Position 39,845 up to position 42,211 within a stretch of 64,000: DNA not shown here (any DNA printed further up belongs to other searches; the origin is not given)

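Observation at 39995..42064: GT2 fused to a WbaP-like phosphoglycosyl transferase whose catalytic DE dyad and KFRTM block appear substituted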

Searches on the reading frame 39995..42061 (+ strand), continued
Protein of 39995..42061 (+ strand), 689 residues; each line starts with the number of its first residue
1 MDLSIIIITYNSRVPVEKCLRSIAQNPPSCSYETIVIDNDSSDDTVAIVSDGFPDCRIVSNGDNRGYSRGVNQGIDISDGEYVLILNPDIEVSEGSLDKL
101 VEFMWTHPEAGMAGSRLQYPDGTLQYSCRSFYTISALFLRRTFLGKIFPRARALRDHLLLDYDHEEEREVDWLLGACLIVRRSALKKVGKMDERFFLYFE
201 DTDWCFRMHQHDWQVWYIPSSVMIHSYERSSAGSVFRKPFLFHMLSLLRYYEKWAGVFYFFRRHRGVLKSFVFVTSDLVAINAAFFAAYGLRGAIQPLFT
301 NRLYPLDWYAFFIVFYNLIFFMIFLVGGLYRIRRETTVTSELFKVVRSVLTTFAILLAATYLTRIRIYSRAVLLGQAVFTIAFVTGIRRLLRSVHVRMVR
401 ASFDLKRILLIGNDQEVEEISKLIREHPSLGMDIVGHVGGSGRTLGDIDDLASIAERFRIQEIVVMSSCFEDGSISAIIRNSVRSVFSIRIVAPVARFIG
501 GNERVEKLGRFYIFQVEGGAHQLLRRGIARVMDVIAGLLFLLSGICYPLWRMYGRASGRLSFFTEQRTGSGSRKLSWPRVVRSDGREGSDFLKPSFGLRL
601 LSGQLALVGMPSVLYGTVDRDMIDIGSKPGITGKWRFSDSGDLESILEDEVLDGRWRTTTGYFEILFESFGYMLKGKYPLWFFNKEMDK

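Call 51: list_cluster_members(proteins=[P0150, P0171, P0178, P0183, P0185, P0198, P0237, P0121, P0154, P0162])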
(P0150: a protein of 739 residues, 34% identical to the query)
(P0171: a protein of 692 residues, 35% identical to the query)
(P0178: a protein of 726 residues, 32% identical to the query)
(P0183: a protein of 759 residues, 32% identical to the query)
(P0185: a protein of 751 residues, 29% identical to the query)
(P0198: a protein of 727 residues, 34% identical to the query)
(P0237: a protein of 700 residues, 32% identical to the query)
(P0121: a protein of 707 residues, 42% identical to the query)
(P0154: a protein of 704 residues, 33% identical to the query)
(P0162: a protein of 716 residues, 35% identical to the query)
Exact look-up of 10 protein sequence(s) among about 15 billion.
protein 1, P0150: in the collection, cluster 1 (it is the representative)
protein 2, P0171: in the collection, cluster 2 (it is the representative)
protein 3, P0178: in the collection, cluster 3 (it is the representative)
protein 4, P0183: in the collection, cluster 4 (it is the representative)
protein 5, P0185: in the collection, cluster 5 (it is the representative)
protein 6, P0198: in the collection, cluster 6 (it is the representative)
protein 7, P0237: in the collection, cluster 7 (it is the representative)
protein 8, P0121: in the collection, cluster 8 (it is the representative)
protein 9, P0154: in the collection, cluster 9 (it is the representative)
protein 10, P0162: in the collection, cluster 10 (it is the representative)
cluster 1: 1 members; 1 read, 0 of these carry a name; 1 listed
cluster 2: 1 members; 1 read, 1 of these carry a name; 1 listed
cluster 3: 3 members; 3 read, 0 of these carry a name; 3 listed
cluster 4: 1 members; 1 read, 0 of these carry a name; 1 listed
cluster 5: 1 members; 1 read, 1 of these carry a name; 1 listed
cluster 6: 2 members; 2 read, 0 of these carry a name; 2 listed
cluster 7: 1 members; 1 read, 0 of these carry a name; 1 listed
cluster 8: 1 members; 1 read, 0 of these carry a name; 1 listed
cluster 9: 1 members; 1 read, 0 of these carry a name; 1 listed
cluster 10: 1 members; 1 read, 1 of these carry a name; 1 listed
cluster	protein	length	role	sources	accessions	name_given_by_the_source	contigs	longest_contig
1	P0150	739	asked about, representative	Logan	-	-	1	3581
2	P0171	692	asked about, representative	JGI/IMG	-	exopolysaccharide biosynthesis polyprenyl glycosylphosphotransferase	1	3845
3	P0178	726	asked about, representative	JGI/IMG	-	-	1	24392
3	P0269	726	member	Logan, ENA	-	-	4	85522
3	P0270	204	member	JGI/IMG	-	-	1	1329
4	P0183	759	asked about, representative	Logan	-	-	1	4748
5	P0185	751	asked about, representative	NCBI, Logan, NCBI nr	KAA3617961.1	MAG: glycosyltransferase [Calditrichaeota bacterium] | MAG: glycosyltransferase [Calditrichota bacterium]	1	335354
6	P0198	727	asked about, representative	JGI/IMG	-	-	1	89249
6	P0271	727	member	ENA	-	-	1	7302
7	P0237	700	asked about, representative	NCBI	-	-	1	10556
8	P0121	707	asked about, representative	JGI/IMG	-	-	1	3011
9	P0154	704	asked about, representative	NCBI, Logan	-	-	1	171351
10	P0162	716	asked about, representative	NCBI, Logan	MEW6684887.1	MAG: sugar transferase [Candidatus Edwardsbacteria bacterium]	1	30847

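Call 63: find_encoding_contigs(protein=P0185, flank=10000, max_places=1)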
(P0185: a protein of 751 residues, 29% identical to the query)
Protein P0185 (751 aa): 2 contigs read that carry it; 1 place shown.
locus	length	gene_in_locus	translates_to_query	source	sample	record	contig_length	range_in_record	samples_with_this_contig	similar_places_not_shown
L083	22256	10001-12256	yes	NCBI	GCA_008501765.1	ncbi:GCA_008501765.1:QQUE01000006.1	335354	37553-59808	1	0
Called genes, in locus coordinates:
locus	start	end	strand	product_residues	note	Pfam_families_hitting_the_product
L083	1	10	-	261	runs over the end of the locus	-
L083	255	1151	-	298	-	PF01073:3Beta_HSD (weak), PF01370:Epimerase, PF05368:NmrA, PF13460:NAD_binding_10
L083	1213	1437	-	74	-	-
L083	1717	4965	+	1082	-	PF26549:Tricorn_N, PF26550:Tricorn_2nd, PF07676:PD40, PF26549:Tricorn_N, PF26550:Tricorn_2nd, PF25174:Beta-prop_THOC3, PF14684:Tricorn_C1, PF14685:PDZ_Tricorn, +5 more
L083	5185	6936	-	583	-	PF00664:ABC_membrane, PF00005:ABC_tran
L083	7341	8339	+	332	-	PF00106:adh_short (faint), PF01073:3Beta_HSD, PF01370:Epimerase, PF02719:Polysacc_synt_2, PF04321:RmlD_sub_bind, PF07993:NAD_binding_4, PF13460:NAD_binding_10, PF16363:GDP_Man_Dehyd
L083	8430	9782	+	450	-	PF03446:NAD_binding_2, PF03721:UDPG_MGDP_dh_N, PF00984:UDPG_MGDP_dh, PF03720:UDPG_MGDP_dh_C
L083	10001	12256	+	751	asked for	PF00535:Glycos_transf_2, PF13641:Glyco_tranf_2_3, PF10111:Glyco_tranf_2_2 (weak), PF13632:Glyco_trans_2_3, PF13727:CoA_binding_3, PF02397:Bac_transf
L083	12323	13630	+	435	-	PF02563:Poly_export, PF10531:SLBB, PF22461:SLBB_2 (weak)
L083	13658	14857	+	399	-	PF02706:Wzz, PF13807:GNVR (weak)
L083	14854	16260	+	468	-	PF04932:Wzy_C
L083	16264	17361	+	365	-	PF13439:Glyco_transf_4, PF20706:GT4-conflict, PF00534:Glycos_transf_1, PF13692:Glyco_trans_1_4, PF13524:Glyco_trans_1_2 (weak)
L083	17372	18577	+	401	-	-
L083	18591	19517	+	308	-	PF00535:Glycos_transf_2, PF10111:Glyco_tranf_2_2, PF13641:Glyco_tranf_2_3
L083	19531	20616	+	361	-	PF00534:Glycos_transf_1, PF13692:Glyco_trans_1_4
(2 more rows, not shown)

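Call 64: find_encoding_contigs(protein=P0198, flank=8000, max_places=1)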
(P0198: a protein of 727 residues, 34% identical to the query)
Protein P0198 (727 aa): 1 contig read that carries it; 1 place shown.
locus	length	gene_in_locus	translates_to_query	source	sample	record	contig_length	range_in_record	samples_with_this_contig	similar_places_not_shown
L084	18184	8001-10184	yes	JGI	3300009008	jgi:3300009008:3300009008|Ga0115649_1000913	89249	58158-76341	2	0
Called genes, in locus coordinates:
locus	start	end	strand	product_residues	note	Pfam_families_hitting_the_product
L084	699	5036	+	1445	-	PF19864:Radical_SAM_N2 (faint), PF04055:Radical_SAM, PF02310:B12-binding (weak), PF04055:Radical_SAM, PF02310:B12-binding (weak), PF04055:Radical_SAM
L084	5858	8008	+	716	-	PF04055:Radical_SAM, PF13186:SPASM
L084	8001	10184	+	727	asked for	PF00535:Glycos_transf_2, PF13641:Glyco_tranf_2_3, PF13632:Glyco_trans_2_3 (weak), PF02397:Bac_transf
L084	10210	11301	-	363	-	PF04055:Radical_SAM (weak)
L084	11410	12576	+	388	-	PF00155:Aminotran_1_2, PF01041:DegT_DnrJ_EryC1, PF01212:Beta_elim_lyase (weak)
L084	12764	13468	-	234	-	PF01370:Epimerase, PF02719:Polysacc_synt_2, PF04321:RmlD_sub_bind, PF01073:3Beta_HSD, PF16363:GDP_Man_Dehyd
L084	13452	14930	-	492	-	PF04055:Radical_SAM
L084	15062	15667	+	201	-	PF00908:dTDP_sugar_isom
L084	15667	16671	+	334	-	PF01073:3Beta_HSD, PF01370:Epimerase, PF02719:Polysacc_synt_2, PF04321:RmlD_sub_bind, PF08659:KR (weak), PF13460:NAD_binding_10, PF16363:GDP_Man_Dehyd, PF07993:NAD_binding_4, +1 more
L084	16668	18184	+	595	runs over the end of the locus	PF05257:CHAP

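Call 65: find_encoding_contigs(protein=P0269, flank=8000, max_places=1)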
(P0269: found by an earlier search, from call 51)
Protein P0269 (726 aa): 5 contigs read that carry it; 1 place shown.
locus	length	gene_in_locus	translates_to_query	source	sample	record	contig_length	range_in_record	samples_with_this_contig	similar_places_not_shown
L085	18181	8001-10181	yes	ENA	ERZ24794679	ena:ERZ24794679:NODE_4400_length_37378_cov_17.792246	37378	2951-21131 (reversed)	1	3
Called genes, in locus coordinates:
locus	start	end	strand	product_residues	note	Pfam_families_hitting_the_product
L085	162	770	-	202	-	PF01483:P_proprotein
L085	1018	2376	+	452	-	-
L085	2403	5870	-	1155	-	PF04055:Radical_SAM, PF13186:SPASM, PF04055:Radical_SAM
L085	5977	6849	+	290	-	PF13641:Glyco_tranf_2_3, PF00535:Glycos_transf_2, PF13632:Glyco_trans_2_3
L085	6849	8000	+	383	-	PF00534:Glycos_transf_1, PF13692:Glyco_trans_1_4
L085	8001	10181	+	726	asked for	PF00535:Glycos_transf_2, PF13641:Glyco_tranf_2_3, PF13727:CoA_binding_3 (weak), PF02397:Bac_transf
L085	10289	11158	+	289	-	PF01370:Epimerase, PF04321:RmlD_sub_bind, PF02719:Polysacc_synt_2 (faint), PF16363:GDP_Man_Dehyd, PF07993:NAD_binding_4 (weak)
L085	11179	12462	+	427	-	PF20706:GT4-conflict (faint), PF13439:Glyco_transf_4, PF13579:Glyco_trans_4_4, PF00534:Glycos_transf_1, PF13692:Glyco_trans_1_4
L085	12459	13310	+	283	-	PF00535:Glycos_transf_2, PF10111:Glyco_tranf_2_2 (weak), PF13641:Glyco_tranf_2_3, PF13506:Glyco_transf_21, PF13632:Glyco_trans_2_3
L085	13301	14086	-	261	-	PF01061:ABC2_membrane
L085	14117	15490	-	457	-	PF19425:Csd3_N2, PF01551:Peptidase_M23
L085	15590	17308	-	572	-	PF02463:SMC_N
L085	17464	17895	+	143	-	PF00572:Ribosomal_L13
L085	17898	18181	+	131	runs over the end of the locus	PF00380:Ribosomal_S9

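Call 66: find_encoding_contigs(protein=P0154, flank=8000, max_places=1)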
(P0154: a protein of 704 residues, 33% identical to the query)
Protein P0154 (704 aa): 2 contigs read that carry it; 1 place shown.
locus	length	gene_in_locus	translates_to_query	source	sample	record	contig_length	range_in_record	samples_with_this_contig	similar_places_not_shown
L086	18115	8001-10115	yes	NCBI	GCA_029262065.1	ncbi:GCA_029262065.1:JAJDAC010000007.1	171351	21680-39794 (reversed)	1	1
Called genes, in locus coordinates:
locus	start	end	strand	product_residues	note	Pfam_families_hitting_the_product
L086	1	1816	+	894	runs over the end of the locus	PF11028:TMEM260_N, PF28495:TMEM260_2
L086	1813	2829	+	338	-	PF01073:3Beta_HSD, PF01370:Epimerase, PF04321:RmlD_sub_bind (weak), PF07993:NAD_binding_4 (faint), PF16363:GDP_Man_Dehyd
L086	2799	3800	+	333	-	PF00535:Glycos_transf_2, PF13641:Glyco_tranf_2_3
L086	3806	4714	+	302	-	PF00535:Glycos_transf_2, PF13641:Glyco_tranf_2_3, PF13632:Glyco_trans_2_3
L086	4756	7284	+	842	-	PF09586:YfhO (weak)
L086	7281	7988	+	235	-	PF00535:Glycos_transf_2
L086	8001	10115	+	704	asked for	PF00535:Glycos_transf_2, PF13641:Glyco_tranf_2_3, PF02397:Bac_transf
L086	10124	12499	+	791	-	PF07494:Reg_prop (faint)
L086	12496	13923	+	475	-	PF13727:CoA_binding_3, PF00106:adh_short (weak), PF01073:3Beta_HSD, PF01370:Epimerase, PF02719:Polysacc_synt_2, PF04321:RmlD_sub_bind, PF07993:NAD_binding_4 (weak), PF16363:GDP_Man_Dehyd, +1 more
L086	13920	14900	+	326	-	PF13480:Acetyltransf_6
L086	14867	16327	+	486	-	-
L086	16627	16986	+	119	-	PF02381:MraZ (weak)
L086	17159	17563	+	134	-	PF01740:STAS (weak), PF13466:STAS_2 (weak)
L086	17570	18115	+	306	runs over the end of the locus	PF01795:Methyltransf_5, PF13649:Methyltransf_25 (faint)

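Call 67: find_encoding_contigs(protein=P0162, flank=8000, max_places=1)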
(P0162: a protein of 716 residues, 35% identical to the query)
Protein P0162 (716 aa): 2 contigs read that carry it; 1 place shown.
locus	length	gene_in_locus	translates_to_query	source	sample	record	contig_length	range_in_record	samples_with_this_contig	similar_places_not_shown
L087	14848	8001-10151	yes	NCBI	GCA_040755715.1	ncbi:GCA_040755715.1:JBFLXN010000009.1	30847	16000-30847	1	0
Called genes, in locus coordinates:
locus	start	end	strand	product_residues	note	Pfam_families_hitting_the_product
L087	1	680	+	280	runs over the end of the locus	PF01909:NTP_transf_2 (weak), PF18765:Polbeta, PF01934:HepT-like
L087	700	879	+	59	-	-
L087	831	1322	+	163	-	PF08843:AbiEii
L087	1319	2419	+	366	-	PF13439:Glyco_transf_4, PF00534:Glycos_transf_1, PF13692:Glyco_trans_1_4, PF20706:GT4-conflict (weak)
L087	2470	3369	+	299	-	PF03706:LPG_synthase_TM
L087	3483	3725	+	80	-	PF21748:UPF0150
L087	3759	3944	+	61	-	PF07927:HicA_toxin (weak)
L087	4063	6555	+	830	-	PF09586:YfhO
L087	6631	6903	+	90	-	-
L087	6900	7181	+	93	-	-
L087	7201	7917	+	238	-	PF00535:Glycos_transf_2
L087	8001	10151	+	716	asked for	PF00535:Glycos_transf_2, PF10111:Glyco_tranf_2_2 (faint), PF13641:Glyco_tranf_2_3, PF13727:CoA_binding_3, PF02397:Bac_transf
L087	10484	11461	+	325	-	PF04131:NanE (faint), PF01207:Dus, PF01180:DHO_dh (faint), PF00977:His_biosynth (weak)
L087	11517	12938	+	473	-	PF13505:OMP_b-brl (faint)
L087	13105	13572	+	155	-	PF13620:CarboxypepD_reg, PF13715:CarbopepD_reg_2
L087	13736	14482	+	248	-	PF13620:CarboxypepD_reg, PF13715:CarbopepD_reg_2, PF13620:CarboxypepD_reg, PF13715:CarbopepD_reg_2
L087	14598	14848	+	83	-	?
